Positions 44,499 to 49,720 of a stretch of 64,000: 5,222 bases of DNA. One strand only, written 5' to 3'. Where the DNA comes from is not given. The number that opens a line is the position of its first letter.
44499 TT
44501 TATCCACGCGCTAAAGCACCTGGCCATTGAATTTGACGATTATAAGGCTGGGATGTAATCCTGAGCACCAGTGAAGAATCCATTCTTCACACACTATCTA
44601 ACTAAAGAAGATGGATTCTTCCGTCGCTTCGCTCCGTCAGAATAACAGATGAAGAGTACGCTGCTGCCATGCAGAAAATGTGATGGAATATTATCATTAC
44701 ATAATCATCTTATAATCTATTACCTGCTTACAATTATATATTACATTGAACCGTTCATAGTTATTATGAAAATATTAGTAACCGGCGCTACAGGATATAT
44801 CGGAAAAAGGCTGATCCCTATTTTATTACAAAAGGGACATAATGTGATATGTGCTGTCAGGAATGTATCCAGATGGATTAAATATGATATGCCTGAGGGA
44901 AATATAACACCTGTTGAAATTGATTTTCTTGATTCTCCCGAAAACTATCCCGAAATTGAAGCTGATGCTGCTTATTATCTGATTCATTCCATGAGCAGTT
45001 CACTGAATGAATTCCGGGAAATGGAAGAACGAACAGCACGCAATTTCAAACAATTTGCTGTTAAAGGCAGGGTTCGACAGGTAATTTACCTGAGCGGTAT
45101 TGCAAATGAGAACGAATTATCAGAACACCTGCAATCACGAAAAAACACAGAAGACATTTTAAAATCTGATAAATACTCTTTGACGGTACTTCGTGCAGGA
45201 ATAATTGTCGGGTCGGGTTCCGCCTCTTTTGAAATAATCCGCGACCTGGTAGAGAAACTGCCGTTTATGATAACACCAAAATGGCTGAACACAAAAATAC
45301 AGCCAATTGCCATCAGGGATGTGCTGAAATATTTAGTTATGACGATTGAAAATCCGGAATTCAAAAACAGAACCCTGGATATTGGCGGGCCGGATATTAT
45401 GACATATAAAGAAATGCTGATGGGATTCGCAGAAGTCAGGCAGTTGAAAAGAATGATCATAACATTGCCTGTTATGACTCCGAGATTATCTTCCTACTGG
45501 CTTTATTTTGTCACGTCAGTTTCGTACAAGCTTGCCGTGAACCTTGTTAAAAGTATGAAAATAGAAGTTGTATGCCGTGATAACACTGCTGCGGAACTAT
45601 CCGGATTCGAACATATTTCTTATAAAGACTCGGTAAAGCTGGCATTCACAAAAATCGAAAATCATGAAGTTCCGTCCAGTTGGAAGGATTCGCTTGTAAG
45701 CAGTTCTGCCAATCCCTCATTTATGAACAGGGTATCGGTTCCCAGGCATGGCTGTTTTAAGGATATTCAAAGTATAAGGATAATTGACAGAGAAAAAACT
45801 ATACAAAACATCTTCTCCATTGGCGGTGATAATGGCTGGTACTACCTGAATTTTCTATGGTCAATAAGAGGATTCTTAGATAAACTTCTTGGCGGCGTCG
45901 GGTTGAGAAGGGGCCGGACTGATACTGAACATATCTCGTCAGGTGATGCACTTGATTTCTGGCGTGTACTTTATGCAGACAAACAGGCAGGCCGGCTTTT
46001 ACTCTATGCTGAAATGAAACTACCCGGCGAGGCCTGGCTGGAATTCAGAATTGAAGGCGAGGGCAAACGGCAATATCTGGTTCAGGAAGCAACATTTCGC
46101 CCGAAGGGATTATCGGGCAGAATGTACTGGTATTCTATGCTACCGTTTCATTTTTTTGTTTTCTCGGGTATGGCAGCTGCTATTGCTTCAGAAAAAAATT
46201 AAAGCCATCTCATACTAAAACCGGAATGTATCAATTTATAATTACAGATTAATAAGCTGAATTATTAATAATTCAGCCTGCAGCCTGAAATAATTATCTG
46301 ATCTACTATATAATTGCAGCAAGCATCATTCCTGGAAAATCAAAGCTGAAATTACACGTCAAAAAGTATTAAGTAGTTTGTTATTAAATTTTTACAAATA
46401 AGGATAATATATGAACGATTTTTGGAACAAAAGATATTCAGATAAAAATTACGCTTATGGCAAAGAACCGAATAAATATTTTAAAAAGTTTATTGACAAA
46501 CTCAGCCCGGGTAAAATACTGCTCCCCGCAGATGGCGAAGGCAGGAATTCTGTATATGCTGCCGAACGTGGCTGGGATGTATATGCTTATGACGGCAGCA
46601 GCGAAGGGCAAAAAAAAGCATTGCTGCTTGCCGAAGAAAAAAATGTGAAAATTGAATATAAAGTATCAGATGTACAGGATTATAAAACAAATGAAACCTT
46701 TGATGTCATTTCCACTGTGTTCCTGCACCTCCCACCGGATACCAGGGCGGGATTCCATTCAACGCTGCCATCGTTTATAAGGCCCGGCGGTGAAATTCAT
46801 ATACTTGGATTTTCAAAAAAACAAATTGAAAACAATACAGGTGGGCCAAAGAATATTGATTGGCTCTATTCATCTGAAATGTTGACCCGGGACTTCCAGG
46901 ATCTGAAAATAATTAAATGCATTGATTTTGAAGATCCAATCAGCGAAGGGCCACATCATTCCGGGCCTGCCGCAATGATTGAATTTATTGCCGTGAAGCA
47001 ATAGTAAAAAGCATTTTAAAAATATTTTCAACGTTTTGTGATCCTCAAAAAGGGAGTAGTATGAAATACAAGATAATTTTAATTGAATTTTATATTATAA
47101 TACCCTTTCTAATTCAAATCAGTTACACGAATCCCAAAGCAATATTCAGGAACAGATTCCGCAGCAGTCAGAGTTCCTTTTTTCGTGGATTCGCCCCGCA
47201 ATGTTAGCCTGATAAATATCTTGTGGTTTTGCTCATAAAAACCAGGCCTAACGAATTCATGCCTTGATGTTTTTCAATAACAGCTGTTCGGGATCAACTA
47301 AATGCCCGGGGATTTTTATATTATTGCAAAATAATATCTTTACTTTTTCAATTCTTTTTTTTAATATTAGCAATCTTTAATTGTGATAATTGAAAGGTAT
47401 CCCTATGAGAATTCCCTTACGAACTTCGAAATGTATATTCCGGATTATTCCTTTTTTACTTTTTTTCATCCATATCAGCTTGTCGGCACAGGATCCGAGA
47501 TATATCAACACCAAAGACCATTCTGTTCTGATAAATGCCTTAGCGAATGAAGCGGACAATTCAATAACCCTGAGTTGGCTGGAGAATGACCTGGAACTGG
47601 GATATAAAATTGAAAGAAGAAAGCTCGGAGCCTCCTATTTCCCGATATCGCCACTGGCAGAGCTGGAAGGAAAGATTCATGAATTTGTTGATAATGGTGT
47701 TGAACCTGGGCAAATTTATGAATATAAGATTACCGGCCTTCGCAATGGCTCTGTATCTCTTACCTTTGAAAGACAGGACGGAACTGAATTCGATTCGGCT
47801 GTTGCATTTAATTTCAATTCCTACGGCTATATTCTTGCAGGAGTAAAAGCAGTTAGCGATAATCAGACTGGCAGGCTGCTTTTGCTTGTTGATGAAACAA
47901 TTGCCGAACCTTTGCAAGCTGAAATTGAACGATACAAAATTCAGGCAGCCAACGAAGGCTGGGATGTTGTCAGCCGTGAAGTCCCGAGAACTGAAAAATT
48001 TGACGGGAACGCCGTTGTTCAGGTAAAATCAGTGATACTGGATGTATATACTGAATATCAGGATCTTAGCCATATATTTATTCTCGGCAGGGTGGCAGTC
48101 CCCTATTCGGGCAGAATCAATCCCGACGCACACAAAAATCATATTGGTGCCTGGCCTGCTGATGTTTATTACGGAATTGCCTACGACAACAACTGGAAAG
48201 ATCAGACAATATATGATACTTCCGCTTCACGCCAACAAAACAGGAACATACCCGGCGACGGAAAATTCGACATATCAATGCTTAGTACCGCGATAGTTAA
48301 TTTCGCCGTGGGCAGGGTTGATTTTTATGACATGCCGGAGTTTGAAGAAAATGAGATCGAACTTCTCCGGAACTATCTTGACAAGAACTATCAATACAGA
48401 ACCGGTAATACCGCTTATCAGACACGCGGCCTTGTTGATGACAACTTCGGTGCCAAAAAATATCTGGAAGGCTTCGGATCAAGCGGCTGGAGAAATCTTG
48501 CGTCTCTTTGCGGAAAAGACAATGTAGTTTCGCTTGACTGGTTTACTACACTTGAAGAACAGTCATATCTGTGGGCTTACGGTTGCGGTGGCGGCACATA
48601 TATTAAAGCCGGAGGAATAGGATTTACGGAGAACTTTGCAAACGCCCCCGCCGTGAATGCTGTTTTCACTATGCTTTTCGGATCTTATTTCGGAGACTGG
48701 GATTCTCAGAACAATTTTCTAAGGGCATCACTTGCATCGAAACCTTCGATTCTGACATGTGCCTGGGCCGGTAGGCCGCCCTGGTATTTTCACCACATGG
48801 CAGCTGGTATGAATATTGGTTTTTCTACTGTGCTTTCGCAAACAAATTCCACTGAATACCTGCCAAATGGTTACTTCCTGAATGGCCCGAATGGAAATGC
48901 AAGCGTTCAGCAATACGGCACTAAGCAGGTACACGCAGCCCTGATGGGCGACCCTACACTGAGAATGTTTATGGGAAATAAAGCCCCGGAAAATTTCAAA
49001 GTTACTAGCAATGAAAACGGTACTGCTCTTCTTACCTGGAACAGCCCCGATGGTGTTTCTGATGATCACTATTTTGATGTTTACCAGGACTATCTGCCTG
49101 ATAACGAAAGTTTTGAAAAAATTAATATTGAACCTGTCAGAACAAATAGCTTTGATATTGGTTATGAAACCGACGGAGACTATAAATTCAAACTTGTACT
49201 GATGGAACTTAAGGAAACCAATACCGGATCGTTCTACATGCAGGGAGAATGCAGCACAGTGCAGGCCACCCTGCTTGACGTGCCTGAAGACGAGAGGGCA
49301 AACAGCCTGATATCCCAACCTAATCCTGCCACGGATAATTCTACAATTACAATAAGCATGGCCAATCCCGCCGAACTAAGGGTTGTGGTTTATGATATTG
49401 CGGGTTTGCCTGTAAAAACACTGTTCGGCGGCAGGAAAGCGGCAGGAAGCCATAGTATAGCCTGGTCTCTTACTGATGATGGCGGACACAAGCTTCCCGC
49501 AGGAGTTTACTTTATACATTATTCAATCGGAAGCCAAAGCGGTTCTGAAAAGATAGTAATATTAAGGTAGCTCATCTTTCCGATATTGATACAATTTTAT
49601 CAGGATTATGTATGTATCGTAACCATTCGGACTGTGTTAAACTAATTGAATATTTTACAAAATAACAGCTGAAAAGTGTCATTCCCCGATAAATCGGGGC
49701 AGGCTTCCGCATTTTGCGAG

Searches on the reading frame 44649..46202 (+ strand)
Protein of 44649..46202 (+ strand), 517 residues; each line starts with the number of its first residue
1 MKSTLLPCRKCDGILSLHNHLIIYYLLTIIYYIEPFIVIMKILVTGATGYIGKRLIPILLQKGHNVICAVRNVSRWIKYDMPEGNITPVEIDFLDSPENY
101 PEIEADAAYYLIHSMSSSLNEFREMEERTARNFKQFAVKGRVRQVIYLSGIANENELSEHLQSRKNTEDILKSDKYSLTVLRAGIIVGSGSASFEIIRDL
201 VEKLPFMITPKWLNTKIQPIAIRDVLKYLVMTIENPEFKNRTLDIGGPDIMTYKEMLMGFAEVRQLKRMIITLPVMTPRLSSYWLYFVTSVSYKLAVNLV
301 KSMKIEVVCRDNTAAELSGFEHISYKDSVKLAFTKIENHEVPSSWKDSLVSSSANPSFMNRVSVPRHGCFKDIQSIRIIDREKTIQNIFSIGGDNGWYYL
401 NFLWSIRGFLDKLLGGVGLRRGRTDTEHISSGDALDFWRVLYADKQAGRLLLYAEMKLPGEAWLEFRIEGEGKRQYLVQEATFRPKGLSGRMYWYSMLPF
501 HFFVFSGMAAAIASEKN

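Call 9: search_protein_families(library=pfam, proteins=[window:44649-46202:+])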
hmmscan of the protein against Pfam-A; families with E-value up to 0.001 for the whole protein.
window:44649-46202:+ (517 aa): 6 families
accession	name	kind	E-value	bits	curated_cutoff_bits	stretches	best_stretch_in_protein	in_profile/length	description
PF11066.14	DUF2867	-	1e-32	113.8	27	1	370-508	7-142/142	Protein of unknown function (DUF2867)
PF13460.12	NAD_binding_10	-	9.8e-09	35.8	27.2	1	46-183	1-133/184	NAD(P)H-binding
PF01370.27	Epimerase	-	1.1e-06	28.7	20.9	1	42-113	1-70/240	NAD dependent epimerase/dehydratase family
PF05368.20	NmrA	-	2.4e-06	27.8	27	1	41-160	4-123/298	NmrA-like family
PF07993.18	NAD_binding_4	-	0.00054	19.6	20.1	0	44-72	1-32/258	Male sterility protein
PF16363.11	GDP_Man_Dehyd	-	0.00058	19.9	27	1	43-74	1-32/332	GDP-mannose 4,6 dehydratase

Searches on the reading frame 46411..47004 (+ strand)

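Call 9: search_protein_families(library=pfam, proteins=[window:46411-47004:+])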
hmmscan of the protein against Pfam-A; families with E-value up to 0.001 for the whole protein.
window:46411-47004:+ (197 aa): 4 families
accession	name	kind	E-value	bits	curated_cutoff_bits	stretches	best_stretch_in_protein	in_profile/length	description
PF03848.20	TehB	-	1.6e-09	37.9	20.4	1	25-133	23-134/193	Tellurite resistance protein TehB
PF13649.12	Methyltransf_25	-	1.5e-08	35.7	27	1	41-127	6-97/97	Methyltransferase domain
PF05724.17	TPMT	-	1.8e-08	34.8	26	1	2-161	3-182/218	Thiopurine S-methyltransferase (TPMT)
PF08241.18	Methyltransf_11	-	1.9e-05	25.7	21.2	1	42-128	6-92/95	Methyltransferase domain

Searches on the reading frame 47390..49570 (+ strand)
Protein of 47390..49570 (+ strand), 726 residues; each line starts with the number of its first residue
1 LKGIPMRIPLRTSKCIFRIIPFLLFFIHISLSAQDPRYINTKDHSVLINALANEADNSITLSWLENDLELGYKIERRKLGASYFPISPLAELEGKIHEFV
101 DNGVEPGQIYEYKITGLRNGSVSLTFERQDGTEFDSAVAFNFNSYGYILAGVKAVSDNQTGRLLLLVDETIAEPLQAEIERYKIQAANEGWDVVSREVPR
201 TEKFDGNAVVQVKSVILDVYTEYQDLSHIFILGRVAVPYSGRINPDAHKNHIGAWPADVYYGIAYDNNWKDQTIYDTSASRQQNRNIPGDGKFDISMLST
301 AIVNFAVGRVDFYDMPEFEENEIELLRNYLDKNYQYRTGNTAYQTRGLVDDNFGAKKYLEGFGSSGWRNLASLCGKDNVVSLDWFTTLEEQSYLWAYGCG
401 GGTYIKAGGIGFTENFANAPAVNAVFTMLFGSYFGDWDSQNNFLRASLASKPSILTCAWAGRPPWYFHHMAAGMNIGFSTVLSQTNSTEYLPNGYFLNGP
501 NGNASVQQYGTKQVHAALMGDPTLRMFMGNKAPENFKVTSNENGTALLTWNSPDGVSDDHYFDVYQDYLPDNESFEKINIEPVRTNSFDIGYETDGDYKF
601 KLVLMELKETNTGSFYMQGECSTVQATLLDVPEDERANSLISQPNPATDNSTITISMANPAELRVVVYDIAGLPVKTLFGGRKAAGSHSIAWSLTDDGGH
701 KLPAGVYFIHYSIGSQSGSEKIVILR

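Call 9: search_protein_families(library=pfam, proteins=[window:47390-49570:+])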
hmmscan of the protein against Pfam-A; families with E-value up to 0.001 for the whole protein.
window:47390-49570:+ (726 aa): 3 families
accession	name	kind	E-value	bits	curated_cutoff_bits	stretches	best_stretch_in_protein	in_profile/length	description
PF13860.13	FlgD_ig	-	3e-09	37.2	27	1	648-709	9-71/79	FlgD Ig-like domain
PF00041.27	fn3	-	1.2e-05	25.8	25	0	532-579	2-42/84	Fibronectin type III domain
PF18962.6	Por_Secre_tail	-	1.5e-05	25.6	27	1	644-724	3-75/75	Secretion system C-terminal sorting domain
